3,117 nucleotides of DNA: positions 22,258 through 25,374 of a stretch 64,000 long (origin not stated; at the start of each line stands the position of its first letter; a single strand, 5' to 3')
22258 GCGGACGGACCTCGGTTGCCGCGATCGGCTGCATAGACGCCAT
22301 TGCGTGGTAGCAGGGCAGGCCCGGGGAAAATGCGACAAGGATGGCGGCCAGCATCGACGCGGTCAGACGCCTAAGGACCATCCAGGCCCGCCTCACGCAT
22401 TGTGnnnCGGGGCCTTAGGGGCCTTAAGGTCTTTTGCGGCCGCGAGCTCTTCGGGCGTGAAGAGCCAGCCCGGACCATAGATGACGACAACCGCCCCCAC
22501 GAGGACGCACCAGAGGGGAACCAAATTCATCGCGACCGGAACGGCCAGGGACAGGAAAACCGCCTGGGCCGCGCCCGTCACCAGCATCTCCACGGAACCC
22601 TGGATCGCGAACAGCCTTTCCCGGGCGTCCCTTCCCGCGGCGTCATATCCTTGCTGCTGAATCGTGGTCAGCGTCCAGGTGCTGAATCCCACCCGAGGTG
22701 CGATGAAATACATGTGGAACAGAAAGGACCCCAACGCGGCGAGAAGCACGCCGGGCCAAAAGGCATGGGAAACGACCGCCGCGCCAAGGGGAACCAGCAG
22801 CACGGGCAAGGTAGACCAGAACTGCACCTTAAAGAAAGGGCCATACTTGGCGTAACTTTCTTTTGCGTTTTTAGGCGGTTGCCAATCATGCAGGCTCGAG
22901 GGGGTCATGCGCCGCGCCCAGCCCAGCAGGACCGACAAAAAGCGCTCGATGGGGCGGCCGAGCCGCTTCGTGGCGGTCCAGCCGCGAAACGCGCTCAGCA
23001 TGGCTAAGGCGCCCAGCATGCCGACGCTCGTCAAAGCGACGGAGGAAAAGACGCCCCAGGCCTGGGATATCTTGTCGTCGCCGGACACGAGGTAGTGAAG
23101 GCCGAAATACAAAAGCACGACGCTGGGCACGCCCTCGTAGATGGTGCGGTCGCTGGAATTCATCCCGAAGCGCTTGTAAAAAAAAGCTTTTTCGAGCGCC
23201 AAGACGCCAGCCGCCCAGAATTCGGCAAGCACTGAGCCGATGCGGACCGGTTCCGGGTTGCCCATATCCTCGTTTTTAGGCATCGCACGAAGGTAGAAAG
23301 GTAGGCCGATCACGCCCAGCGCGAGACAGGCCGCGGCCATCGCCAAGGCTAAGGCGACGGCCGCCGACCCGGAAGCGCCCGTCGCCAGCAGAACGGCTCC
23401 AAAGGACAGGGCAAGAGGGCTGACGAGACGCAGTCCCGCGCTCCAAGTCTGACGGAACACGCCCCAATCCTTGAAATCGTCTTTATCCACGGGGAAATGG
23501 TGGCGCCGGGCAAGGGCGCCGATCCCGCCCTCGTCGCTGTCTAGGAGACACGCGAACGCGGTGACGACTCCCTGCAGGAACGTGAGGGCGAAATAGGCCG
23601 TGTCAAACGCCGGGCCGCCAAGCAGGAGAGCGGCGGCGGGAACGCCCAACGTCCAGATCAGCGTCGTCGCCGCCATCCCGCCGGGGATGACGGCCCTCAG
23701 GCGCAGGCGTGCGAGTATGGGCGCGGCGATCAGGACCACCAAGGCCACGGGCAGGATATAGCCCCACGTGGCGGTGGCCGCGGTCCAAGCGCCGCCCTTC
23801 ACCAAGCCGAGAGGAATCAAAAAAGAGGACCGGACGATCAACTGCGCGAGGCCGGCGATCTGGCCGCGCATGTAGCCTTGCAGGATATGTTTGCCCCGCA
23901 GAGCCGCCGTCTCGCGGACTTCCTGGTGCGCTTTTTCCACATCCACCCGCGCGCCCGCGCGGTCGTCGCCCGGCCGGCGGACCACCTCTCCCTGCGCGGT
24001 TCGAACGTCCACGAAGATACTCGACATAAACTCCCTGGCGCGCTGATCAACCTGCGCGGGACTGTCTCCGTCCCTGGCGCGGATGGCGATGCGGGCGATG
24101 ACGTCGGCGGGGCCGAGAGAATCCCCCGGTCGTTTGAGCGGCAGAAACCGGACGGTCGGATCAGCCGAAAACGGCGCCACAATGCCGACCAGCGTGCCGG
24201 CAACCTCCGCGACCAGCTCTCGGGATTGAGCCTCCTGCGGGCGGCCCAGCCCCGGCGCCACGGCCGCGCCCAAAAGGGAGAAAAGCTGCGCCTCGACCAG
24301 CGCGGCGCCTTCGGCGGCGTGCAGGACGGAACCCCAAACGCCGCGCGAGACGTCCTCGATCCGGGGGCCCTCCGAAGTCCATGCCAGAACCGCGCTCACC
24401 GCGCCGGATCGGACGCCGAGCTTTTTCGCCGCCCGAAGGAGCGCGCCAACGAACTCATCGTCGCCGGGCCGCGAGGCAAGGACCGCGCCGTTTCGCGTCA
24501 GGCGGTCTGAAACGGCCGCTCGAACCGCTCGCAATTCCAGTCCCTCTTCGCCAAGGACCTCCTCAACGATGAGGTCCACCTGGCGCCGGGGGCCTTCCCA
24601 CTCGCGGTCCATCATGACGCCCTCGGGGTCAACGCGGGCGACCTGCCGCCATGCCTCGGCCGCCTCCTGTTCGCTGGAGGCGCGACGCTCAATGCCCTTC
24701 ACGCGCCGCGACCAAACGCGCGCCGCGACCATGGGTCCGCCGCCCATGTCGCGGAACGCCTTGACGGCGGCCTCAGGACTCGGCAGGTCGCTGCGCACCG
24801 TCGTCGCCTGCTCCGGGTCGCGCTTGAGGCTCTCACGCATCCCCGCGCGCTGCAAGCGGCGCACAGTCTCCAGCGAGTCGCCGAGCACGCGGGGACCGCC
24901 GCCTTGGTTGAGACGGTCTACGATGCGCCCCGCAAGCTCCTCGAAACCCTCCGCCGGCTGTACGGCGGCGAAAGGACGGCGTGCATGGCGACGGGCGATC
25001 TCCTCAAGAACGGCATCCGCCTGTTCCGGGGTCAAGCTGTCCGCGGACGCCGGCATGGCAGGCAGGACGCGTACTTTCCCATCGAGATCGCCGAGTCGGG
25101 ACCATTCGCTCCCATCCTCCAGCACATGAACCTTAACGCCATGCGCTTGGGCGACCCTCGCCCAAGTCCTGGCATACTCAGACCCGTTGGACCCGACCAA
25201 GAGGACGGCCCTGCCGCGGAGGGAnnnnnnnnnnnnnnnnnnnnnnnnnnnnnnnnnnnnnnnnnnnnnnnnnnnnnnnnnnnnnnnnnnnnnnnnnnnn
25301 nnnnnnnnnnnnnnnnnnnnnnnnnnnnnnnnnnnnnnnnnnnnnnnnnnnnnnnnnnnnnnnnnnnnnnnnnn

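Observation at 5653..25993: Seven-gene co-directional cluster built around five giant, export-signal-bearing ATP-grasp-family proteins: a candidate undescribed peptide or polyamino-acid ligation and export system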

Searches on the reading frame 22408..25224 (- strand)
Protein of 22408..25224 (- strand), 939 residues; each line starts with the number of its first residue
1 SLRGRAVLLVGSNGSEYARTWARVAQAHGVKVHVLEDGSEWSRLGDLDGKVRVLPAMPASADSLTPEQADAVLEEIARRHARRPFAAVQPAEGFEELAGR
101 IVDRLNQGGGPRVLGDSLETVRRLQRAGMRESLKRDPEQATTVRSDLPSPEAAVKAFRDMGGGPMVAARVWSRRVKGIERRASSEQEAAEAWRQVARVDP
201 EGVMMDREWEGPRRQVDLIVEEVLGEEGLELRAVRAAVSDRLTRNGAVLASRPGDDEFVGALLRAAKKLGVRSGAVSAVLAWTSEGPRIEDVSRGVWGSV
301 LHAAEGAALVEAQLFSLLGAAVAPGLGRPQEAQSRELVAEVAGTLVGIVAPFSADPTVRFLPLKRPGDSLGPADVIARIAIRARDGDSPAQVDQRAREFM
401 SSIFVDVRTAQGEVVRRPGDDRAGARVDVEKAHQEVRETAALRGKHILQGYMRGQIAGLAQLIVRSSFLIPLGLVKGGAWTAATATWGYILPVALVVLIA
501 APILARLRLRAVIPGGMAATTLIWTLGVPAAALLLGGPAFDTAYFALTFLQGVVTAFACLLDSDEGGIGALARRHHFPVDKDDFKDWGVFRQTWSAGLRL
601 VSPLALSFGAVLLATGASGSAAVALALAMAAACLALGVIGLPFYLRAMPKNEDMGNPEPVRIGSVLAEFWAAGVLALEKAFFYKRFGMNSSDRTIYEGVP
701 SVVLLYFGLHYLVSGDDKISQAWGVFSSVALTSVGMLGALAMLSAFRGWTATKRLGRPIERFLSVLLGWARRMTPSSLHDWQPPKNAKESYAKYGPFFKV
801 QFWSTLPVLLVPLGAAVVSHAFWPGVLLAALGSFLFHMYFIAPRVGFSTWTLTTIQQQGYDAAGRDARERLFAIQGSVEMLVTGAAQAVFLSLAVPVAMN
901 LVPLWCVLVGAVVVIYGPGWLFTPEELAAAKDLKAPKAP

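Call 22: search_protein_representatives(alignment_id=A1)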
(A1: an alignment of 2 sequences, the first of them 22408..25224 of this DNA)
Query: 2 sequences, 1038 profile positions. Proteins with E-value up to 0.001 (for the whole library): 39; up to 1e-10: 14; up to 1e-30: 4. The best 39 are listed.
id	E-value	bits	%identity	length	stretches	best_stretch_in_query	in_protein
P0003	0.0e+00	1936.4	-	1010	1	7-1038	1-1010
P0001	0.0e+00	1654.0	-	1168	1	1-1027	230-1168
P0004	5.6e-92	325.7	-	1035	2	440-956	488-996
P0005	8.8e-46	172.7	-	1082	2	5-805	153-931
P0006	3.5e-23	97.9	-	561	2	481-800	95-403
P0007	6.6e-21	90.4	-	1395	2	485-795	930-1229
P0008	8.9e-20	86.6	-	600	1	4-467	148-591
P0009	1.0e-19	86.5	-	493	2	486-800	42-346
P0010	1.8e-17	79.0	-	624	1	20-454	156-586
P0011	3.7e-14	68.0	-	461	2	494-788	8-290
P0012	7.2e-14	67.1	-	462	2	292-469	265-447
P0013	2.9e-13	65.1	-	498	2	489-785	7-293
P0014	1.2e-11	59.7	-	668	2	298-463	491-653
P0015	3.0e-11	58.4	-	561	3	474-646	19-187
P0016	2.0e-10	55.7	-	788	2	483-636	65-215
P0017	7.5e-10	53.8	-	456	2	490-784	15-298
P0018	1.1e-09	53.2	-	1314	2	437-801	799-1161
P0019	2.1e-09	52.3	-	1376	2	487-800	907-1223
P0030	4.0e-05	38.1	-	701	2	486-799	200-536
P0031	6.8e-05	37.4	-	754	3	489-662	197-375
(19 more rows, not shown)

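Call 24: search_protein_families(library=pfam, alignment_id=A2, max_evalue=0.01)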
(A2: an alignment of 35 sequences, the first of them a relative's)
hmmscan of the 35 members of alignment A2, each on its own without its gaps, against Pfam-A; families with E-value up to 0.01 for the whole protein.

A. member 1, P0004 (1035 aa): 0 families

B. families by the number of members that match (of 35 scanned): 12 families
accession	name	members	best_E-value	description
PF13535.11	ATP-grasp_4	11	4.6e-18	ATP-grasp domain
PF18603.7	LAL_C2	9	1e-14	L-amino acid ligase C-terminal domain 2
PF02655.19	ATP-grasp_3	9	5.7e-08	ATP-grasp domain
PF15632.11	ATPgrasp_Ter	9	2e-06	ATP-grasp in the biosynthetic pathway with Ter operon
PF01071.24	GARS_A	6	9.1e-07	Phosphoribosylglycinamide synthetase, ATP-grasp (A) domain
PF18130.6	ATPgrasp_N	5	1.8e-05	ATP-grasp N-terminal domain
PF02786.22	CPSase_L_D2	2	2.3e-05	Carbamoyl-phosphate synthase L chain, ATP binding domain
PF02222.28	ATP-grasp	2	0.0035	ATP-grasp domain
PF07690.21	MFS_1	1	0.00069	Major Facilitator Superfamily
PF19551.4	DUF6074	1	0.0017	Family of unknown function (DUF6074)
PF08442.15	ATP-grasp_2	1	0.002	ATP-grasp domain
PF02955.21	GSH-S_ATP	1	0.0076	Prokaryotic glutathione synthetase, ATP-grasp domain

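Call 25: search_protein_families(library=pfam, proteins=[P0005, P0007, P0018, P0019, P0030, P0031, P0016, P0008, P0010, P0014], max_evalue=0.01)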
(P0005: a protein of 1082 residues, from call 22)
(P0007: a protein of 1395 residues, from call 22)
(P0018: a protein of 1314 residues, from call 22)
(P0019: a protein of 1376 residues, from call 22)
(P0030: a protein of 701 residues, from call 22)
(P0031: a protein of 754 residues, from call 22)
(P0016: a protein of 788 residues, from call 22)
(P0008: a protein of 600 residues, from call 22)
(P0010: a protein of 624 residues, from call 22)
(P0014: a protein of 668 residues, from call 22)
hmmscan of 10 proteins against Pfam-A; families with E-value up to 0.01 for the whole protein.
P0005 (1082 aa): 6 families
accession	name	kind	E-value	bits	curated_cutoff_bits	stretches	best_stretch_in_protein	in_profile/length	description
PF18603.7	LAL_C2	-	1.4e-13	51.3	29.4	1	499-576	1-77/78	L-amino acid ligase C-terminal domain 2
PF13535.11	ATP-grasp_4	-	1.8e-13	50.8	27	1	307-459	5-156/160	ATP-grasp domain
PF01071.24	GARS_A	-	9.2e-05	22.8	27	0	433-457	166-190/194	Phosphoribosylglycinamide synthetase, ATP-grasp (A) domain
PF02655.19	ATP-grasp_3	-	0.00014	22.4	23.2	1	301-458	28-159/160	ATP-grasp domain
PF15632.11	ATPgrasp_Ter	-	0.00056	20.1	29.1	1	413-487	44-114/131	ATP-grasp in the biosynthetic pathway with Ter operon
PF02955.21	GSH-S_ATP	-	0.0076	16.1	23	0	277-337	6-64/175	Prokaryotic glutathione synthetase, ATP-grasp domain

P0007 (1395 aa): 1 family
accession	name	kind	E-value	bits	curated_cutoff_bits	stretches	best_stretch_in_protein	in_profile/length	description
PF19551.4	DUF6074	-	0.0017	19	27.2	0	323-348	30-55/83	Family of unknown function (DUF6074)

P0018 (1314 aa): 1 family
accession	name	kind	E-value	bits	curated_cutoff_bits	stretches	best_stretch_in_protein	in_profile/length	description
PF13535.11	ATP-grasp_4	-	2.1e-05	24.6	27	1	283-401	46-157/160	ATP-grasp domain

P0019 (1376 aa): 1 family
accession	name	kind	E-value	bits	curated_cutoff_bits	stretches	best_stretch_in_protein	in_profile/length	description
PF07690.21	MFS_1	-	0.00069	19.1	33.4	1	928-1025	11-103/347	Major Facilitator Superfamily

P0030 (701 aa): 0 families

P0031 (754 aa): 0 families

P0016 (788 aa): 0 families

P0008 (600 aa): 5 families
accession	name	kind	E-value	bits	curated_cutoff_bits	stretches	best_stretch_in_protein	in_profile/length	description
PF13535.11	ATP-grasp_4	-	4.6e-18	65.8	27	1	305-457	5-156/160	ATP-grasp domain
PF18603.7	LAL_C2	-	2.4e-13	50.6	29.4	1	497-572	1-75/78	L-amino acid ligase C-terminal domain 2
PF02655.19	ATP-grasp_3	-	5.7e-08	33.4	23.2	1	272-456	9-159/160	ATP-grasp domain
PF15632.11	ATPgrasp_Ter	-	1e-05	25.7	29.1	1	412-491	45-120/131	ATP-grasp in the biosynthetic pathway with Ter operon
PF01071.24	GARS_A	-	3.6e-05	24.1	27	0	266-380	2-104/194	Phosphoribosylglycinamide synthetase, ATP-grasp (A) domain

P0010 (624 aa): 5 families
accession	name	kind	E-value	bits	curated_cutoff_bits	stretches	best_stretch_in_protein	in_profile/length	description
PF18603.7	LAL_C2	-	1e-14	55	29.4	1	503-580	1-77/78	L-amino acid ligase C-terminal domain 2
PF13535.11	ATP-grasp_4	-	4.9e-06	26.7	27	1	294-463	5-156/160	ATP-grasp domain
PF02786.22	CPSase_L_D2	-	0.00046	20.2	19.8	0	412-487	130-205/211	Carbamoyl-phosphate synthase L chain, ATP binding domain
PF15632.11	ATPgrasp_Ter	-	0.0032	17.7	29.1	1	449-501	75-124/131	ATP-grasp in the biosynthetic pathway with Ter operon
PF18130.6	ATPgrasp_N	-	0.0079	17.2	27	0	161-240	4-78/81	ATP-grasp N-terminal domain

P0014 (668 aa): 2 families
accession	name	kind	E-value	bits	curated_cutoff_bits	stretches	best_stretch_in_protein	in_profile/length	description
PF13535.11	ATP-grasp_4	-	1.2e-06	28.7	27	1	377-531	5-158/160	ATP-grasp domain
PF18130.6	ATPgrasp_N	-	1.8e-05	25.6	27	1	219-299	6-81/81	ATP-grasp N-terminal domain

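Call 27: find_encoding_contigs(protein=P0004, flank=10000, max_places=4)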
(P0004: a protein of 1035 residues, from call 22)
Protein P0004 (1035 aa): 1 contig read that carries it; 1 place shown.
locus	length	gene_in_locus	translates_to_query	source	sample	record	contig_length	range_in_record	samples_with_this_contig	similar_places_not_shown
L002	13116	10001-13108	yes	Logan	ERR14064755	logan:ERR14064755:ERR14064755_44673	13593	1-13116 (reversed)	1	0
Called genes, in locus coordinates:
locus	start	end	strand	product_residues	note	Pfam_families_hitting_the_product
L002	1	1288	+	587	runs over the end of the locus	?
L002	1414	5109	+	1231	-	PF24923:ATP-grasp_IQCH (weak), PF18105:PGM1_C, PF18603:LAL_C2 (faint), PF13535:ATP-grasp_4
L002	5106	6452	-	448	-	PF04389:Peptidase_M28, PF01546:Peptidase_M20, PF07687:M20_dimer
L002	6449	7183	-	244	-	PF07722:Peptidase_C26, PF00117:GATase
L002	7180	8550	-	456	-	PF07690:MFS_1, PF00854:PTR2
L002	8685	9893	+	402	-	PF13173:AAA_14, PF13635:DUF4143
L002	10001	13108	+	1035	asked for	-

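Call 28: find_encoding_contigs(protein=P0005, flank=10000, max_places=4)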
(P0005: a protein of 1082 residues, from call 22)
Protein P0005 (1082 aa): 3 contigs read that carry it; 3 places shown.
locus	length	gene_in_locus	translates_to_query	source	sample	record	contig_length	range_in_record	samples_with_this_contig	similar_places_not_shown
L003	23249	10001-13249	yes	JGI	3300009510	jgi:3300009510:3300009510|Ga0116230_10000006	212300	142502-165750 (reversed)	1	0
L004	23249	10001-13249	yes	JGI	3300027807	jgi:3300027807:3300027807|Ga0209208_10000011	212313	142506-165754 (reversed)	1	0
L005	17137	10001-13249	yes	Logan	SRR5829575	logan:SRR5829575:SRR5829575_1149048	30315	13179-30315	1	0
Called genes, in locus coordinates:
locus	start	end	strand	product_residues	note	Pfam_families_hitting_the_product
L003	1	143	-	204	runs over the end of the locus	-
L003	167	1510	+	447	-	PF00202:Aminotran_3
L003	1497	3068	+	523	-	PF00171:Aldedh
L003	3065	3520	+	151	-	PF00903:Glyoxalase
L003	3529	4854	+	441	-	PF00202:Aminotran_3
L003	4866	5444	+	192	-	PF00578:AhpC-TSA, PF08534:Redoxin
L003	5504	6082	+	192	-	-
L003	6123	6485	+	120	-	PF06993:DUF1304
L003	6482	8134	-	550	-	PF00515:TPR_1 (faint), PF07719:TPR_2 (faint), PF13414:TPR_11 (faint), PF13424:TPR_12 (faint), PF13428:TPR_14 (faint), PF13431:TPR_17 (faint), PF14559:TPR_19 (faint), PF13432:TPR_16 (weak)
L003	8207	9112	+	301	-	PF01144:CoA_trans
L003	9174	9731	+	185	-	PF00730:HhH-GPD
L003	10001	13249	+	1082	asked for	PF13535:ATP-grasp_4, PF18603:LAL_C2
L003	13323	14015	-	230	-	-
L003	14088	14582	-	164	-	PF01590:GAF, PF13185:GAF_2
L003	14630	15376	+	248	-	PF01144:CoA_trans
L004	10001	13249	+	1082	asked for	PF13535:ATP-grasp_4, PF18603:LAL_C2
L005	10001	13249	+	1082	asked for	PF13535:ATP-grasp_4, PF18603:LAL_C2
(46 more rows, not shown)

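Call 42: find_related_loci(query=A7, collection=genome_contigs, flank=10000)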
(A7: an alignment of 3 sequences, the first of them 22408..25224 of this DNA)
Query A7 (939 aa) in genome_contigs; peptide patterns used: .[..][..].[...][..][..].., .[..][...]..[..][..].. (x = any residue, [..] = any of these).
89 stretches matched a pattern, but none encodes a relative of the query by tblastn (E <= 1e-3).

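Call 46: find_encoding_contigs(protein=P0008, flank=10000, max_places=3)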
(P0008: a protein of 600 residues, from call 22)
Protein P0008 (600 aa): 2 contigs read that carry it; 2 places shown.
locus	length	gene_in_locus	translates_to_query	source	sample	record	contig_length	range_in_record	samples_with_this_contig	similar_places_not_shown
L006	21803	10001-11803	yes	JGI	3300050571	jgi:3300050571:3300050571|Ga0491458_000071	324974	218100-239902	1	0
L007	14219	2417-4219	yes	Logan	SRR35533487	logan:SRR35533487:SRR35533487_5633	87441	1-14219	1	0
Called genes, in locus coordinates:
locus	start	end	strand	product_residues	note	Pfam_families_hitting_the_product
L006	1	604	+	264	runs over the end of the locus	PF05118:Asp_Arg_Hydrox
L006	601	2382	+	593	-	PF23914:TPR_CcmH_CycH (faint), PF07719:TPR_2 (faint), PF13174:TPR_6 (faint), PF13181:TPR_8 (faint), PF13424:TPR_12 (faint), PF13428:TPR_14 (faint), PF13431:TPR_17 (faint), PF14559:TPR_19 (weak), +7 more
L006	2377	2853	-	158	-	PF00583:Acetyltransf_1 (weak)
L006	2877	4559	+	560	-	PF00501:AMP-binding, PF23024:AMP-dom_DIP2-like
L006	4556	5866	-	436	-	PF00696:AA_kinase, PF13840:ACT_7, PF01842:ACT, PF22468:ACT_9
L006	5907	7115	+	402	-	PF00202:Aminotran_3, PF00155:Aminotran_1_2 (weak)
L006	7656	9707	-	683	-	PF10459:Peptidase_S46, PF13365:Trypsin_2 (faint)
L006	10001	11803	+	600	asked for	PF02655:ATP-grasp_3 (weak), PF13535:ATP-grasp_4, PF15632:ATPgrasp_Ter (faint), PF18603:LAL_C2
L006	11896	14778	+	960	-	PF00664:ABC_membrane, PF00005:ABC_tran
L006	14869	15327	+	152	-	PF12802:MarR_2, PF22381:Staph_reg_Sar_Rot (weak), PF01047:MarR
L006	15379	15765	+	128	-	PF07681:DoxX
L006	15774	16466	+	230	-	PF02678:Pirin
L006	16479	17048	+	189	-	PF00881:Nitroreductase (weak)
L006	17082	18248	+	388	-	-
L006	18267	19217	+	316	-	PF03601:Cons_hypoth698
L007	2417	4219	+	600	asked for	PF02655:ATP-grasp_3 (weak), PF13535:ATP-grasp_4, PF15632:ATPgrasp_Ter (faint), PF18603:LAL_C2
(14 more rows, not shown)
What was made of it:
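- P0008 (signal, linker, LAL) sits next to an ABC exporter (call 46).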

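Call 47: find_encoding_contigs(protein=P0010, flank=10000, max_places=3)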
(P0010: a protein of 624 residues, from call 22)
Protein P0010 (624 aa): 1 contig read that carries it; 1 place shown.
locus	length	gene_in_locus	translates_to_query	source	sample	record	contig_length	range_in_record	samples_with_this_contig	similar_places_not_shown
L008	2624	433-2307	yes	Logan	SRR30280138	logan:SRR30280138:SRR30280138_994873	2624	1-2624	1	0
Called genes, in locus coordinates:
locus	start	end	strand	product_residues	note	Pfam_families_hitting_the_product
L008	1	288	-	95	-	?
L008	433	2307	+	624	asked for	PF13535:ATP-grasp_4 (faint), PF18603:LAL_C2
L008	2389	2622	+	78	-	?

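Call 48: predict_structure(alignment_id=A3)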
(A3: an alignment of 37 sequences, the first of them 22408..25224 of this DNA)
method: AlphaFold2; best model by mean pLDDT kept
length: 939 residues; sequences in the alignment: 37
mean_pLDDT: 89.4   pTM: 0.85
mean pLDDT of the five models: 89.4, 87.3, 87.2, 86.7, 85.7
residues with pLDDT >= 90: 613; 70-90: 272; 50-70: 49; < 50: 5
segments of 3 or more residues with pLDDT < 50: 937-939
pLDDT, mean of each block of 10 residues (from residue 1): 87 84 92 86 68 81 86 86 78 88 86 83 86 87 93 95 91 66 96 92 91 91 91 90 64 85 94 92 91 81 85 91 71 84 94 86 92 87 87 89 95 91 64 89 94 94 92 92 94 95 93 96 97 96 97 95 88 93 93 94 92 82 91 96 95 85 91 95 94 93 94 89 93 96 80 70 88 93 94 96 98 97 98 97 95 94 91 95 91 94 97 97 94 62
secondary structure, 60 per line:
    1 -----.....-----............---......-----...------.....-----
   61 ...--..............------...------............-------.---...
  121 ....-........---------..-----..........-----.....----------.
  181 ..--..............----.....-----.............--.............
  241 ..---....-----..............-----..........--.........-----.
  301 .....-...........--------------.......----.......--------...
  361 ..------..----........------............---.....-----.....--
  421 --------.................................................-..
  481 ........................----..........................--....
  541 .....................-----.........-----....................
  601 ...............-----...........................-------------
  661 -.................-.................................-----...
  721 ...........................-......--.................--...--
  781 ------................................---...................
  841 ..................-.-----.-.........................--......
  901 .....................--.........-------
elements in order (helices of 4 or more, strands of 3 or more residues): E6-10 H16-27 E31-36 E51-55 H66-79 E86-88 H95-106 H118-124 H126-133 H150-159 E165-169 E180-182 H185-198 E203-207 E213-225 E228-242 E246-249 H255-268 E274-283 E286-294 H300-305 H307-317 E332-338 E343-349 E358-362 E375-382 H389-400 E404-408 E414-418 H429-477 H479-504 H509-534 H537-561 H567-575 H581-615 H621-647 H662-678 H680-712 H718-747 H749-754 H757-773 H787-818 H822-858 H868-892 H895-921 H924-932
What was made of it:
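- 22405..25938 (-): P1 (1177 aa). It has a signal-like N-terminus with an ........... motif, a low-complexity linker of about 200 aa, a degenerate L-amino-acid-ligase-fold domain (residues about 239-665, nt 23944-25224) and a 12-helix MFS domain (residues 683-1177, nt 22408-23892). The AF2 model has pLDDT 89.4 (call 48).
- On LAL-type ATP-grasp: soluble domains of P1 and P2: The AF2 model has pLDDT 89.4 and pTM 0.85 (call 48).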
